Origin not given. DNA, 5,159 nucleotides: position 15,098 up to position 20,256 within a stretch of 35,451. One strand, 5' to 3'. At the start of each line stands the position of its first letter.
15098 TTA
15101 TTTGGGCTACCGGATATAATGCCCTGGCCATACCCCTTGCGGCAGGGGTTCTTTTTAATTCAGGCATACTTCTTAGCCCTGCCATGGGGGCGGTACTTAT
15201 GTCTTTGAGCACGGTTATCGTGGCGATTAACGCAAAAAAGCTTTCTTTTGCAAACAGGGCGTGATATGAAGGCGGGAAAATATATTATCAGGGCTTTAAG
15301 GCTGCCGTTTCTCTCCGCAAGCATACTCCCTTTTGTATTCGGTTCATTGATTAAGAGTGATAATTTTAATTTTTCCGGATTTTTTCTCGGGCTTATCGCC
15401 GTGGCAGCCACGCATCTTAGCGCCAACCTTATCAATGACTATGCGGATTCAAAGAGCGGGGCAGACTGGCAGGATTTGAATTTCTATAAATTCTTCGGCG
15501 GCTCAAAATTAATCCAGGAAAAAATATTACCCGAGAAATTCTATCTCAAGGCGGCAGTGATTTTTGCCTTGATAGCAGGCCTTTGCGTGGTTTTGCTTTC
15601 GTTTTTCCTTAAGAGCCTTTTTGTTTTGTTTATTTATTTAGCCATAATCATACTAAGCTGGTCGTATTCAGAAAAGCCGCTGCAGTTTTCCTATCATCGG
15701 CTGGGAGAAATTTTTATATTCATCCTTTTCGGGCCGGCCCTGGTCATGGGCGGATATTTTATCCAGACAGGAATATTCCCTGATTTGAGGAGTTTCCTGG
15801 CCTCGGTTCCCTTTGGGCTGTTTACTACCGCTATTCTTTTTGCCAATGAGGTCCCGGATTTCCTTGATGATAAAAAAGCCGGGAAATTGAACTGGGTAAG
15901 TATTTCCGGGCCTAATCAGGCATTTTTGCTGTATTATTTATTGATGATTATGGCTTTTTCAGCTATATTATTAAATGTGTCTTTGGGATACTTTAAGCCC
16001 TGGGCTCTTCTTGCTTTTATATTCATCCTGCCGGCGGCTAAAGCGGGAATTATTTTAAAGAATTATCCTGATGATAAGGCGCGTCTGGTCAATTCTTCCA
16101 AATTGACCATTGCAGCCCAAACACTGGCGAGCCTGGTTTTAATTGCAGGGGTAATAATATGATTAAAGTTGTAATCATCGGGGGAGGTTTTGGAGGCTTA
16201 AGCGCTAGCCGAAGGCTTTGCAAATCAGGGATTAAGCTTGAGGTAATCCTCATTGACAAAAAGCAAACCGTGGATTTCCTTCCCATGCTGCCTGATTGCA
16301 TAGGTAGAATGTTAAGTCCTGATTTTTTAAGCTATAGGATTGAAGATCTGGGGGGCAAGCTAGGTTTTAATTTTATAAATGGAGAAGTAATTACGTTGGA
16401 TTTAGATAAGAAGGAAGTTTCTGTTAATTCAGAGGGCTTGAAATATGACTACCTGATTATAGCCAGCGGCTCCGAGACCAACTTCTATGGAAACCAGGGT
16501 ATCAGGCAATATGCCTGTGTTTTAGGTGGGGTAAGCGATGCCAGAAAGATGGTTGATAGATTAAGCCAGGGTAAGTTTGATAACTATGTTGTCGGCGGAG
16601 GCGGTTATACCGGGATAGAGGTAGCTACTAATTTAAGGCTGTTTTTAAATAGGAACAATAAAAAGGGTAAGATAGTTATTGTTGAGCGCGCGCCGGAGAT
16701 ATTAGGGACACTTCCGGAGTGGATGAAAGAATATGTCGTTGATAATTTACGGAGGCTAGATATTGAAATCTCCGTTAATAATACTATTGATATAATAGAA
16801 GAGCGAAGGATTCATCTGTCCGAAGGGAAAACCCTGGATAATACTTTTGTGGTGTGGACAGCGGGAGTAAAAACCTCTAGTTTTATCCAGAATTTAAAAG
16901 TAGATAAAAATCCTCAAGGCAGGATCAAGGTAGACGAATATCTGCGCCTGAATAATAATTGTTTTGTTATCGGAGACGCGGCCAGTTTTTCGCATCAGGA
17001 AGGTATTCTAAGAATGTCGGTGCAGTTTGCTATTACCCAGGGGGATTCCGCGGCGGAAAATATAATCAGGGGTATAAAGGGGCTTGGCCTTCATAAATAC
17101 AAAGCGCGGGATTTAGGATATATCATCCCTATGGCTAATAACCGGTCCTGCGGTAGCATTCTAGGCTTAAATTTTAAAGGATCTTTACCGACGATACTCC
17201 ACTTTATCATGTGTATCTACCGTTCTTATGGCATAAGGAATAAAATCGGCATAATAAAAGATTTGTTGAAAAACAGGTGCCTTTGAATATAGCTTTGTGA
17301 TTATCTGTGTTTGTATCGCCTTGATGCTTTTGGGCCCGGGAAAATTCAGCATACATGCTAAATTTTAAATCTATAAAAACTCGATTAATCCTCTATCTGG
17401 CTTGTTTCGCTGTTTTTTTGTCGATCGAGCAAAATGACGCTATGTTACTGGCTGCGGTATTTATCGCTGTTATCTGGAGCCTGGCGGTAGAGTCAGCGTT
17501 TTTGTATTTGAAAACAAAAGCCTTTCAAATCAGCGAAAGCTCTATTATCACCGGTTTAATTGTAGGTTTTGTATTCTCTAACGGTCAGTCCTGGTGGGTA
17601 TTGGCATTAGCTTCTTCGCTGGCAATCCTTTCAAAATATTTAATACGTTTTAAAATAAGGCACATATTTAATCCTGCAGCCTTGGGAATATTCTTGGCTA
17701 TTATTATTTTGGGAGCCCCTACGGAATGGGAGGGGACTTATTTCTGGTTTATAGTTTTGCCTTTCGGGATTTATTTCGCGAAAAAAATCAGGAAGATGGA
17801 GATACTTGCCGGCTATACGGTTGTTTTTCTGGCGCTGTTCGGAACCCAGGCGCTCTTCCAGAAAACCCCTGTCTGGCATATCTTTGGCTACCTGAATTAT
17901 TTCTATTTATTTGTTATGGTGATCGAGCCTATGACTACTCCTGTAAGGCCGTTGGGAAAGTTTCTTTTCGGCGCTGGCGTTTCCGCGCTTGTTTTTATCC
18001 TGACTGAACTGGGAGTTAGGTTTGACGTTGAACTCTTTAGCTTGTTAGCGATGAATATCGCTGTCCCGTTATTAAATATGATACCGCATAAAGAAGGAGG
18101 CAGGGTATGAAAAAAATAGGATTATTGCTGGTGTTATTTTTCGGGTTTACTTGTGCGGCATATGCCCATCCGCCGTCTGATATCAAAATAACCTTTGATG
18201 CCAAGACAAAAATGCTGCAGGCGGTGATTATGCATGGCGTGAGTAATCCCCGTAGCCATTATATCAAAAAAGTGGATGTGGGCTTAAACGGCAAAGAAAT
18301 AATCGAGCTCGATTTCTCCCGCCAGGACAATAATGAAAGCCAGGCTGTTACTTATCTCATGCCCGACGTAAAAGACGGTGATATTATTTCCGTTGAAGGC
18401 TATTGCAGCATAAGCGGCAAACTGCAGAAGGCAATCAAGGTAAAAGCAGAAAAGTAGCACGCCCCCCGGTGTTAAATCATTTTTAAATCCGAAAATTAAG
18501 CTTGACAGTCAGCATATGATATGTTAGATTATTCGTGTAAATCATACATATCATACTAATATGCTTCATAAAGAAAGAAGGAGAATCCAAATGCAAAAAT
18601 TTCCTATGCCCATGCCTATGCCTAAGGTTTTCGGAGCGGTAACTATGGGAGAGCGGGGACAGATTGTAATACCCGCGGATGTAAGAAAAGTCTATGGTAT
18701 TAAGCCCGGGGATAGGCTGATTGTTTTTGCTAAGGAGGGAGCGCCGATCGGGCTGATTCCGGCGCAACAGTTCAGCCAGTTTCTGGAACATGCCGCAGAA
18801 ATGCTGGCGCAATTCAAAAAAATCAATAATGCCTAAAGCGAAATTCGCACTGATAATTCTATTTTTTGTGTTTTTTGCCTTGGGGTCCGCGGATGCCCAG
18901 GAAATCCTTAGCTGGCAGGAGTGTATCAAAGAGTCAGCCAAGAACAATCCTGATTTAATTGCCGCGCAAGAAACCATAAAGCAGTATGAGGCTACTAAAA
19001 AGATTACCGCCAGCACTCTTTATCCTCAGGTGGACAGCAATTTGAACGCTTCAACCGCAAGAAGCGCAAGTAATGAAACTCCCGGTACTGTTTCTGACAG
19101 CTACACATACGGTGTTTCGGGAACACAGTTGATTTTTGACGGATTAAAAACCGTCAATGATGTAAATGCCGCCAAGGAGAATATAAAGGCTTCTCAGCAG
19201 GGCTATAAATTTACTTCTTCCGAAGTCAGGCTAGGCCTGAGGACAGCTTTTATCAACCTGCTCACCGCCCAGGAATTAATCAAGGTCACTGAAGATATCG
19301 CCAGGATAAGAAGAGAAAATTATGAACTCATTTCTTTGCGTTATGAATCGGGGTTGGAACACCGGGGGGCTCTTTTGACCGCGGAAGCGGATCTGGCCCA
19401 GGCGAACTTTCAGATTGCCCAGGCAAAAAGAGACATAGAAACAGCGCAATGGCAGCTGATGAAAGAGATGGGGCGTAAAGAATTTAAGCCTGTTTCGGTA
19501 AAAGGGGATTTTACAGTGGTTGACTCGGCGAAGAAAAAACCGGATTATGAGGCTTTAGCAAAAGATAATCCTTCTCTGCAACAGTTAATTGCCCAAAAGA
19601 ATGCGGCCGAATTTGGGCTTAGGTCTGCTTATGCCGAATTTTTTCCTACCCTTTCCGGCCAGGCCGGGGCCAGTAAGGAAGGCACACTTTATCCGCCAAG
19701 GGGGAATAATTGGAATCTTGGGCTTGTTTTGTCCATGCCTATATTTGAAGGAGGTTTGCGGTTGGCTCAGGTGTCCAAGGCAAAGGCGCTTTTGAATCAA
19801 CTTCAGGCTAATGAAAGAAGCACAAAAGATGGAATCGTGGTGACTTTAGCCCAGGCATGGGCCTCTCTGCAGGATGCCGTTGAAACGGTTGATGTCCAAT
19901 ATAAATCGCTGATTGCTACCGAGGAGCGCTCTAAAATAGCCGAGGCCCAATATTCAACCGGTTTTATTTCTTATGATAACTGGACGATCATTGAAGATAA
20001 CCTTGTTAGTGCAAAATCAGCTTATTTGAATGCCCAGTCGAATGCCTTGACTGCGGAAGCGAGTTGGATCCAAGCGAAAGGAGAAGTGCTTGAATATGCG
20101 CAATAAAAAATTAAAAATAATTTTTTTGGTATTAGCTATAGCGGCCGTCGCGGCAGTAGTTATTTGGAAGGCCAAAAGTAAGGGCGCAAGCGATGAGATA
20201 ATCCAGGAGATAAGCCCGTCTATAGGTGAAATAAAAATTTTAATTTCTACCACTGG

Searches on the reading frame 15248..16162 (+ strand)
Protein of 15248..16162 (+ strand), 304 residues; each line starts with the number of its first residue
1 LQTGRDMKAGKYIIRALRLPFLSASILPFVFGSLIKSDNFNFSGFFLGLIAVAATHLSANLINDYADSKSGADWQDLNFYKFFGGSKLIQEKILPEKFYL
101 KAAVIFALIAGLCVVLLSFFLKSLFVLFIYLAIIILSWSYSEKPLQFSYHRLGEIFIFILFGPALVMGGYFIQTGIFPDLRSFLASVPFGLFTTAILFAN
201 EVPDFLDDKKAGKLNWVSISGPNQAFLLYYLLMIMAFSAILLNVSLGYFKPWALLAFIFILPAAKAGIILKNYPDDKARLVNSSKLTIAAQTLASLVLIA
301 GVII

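Call 60: search_protein_families(library=pfam, proteins=[window:15248-16162:+], max_evalue=0.0001)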
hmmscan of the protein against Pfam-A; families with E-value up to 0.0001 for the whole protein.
window:15248-16162:+ (304 aa): 1 family
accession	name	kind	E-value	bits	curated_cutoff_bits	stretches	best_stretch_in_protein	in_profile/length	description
PF01040.23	UbiA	-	3.3e-25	89.3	34.2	1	26-276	2-239/250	UbiA prenyltransferase family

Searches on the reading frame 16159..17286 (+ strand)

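Call 60: search_protein_families(library=pfam, proteins=[window:16159-17286:+], max_evalue=0.0001)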
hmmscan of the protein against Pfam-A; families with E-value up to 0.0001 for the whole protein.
window:16159-17286:+ (375 aa): 6 families
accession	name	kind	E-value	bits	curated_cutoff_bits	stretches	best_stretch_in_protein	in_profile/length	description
PF07992.20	Pyr_redox_2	-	1e-38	133.9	26.1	1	3-294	2-290/291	Pyridine nucleotide-disulphide oxidoreductase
PF00070.33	Pyr_redox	-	1.1e-11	45.5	22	1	144-215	3-68/82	Pyridine nucleotide-disulphide oxidoreductase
PF13738.12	Pyr_redox_3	-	1.4e-07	31.5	30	0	83-261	112-292/305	Pyridine nucleotide-disulphide oxidoreductase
PF01266.30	DAO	-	1.4e-06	28.6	27.9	0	3-35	1-31/353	FAD dependent oxidoreductase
PF13450.12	NAD_binding_8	-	4.1e-06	27.4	21.9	0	6-36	1-29/68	NAD(P)-binding Rossmann-like domain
PF13454.12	NAD_binding_9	-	8.1e-06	26.3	21.8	0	5-37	1-35/155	FAD-NAD(P)-binding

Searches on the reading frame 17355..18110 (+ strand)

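Call 60: search_protein_families(library=pfam, proteins=[window:17355-18110:+], max_evalue=0.0001)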
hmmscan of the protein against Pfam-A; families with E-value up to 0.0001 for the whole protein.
window:17355-18110:+ (251 aa): 1 family
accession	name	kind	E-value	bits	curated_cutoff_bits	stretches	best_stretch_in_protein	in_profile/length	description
PF03116.20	NQR2_RnfD_RnfE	-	8e-18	65.3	27.7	2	132-243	177-289/296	NQR2, RnfD, RnfE family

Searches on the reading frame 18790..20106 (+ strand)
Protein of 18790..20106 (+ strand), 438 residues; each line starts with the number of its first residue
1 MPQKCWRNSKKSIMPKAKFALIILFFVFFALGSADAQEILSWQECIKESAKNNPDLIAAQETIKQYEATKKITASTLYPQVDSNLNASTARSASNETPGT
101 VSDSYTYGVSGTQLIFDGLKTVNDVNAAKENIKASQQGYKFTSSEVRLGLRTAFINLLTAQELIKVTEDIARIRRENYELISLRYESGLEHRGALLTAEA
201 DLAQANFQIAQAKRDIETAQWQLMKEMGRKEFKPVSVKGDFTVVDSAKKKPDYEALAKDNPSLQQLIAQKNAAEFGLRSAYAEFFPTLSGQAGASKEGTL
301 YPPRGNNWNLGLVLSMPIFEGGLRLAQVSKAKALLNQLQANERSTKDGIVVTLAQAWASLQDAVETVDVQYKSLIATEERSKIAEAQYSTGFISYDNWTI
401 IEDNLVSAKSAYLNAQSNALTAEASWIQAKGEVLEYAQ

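Call 6: search_protein_families(library=pfam, proteins=[window:18790-20106:+], max_evalue=0.001)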
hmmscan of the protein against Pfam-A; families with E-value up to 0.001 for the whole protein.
window:18790-20106:+ (438 aa): 1 family
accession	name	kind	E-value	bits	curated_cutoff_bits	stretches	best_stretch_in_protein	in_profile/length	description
PF02321.23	OEP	-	2.3e-63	213.8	22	2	255-431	7-187/187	Outer membrane efflux protein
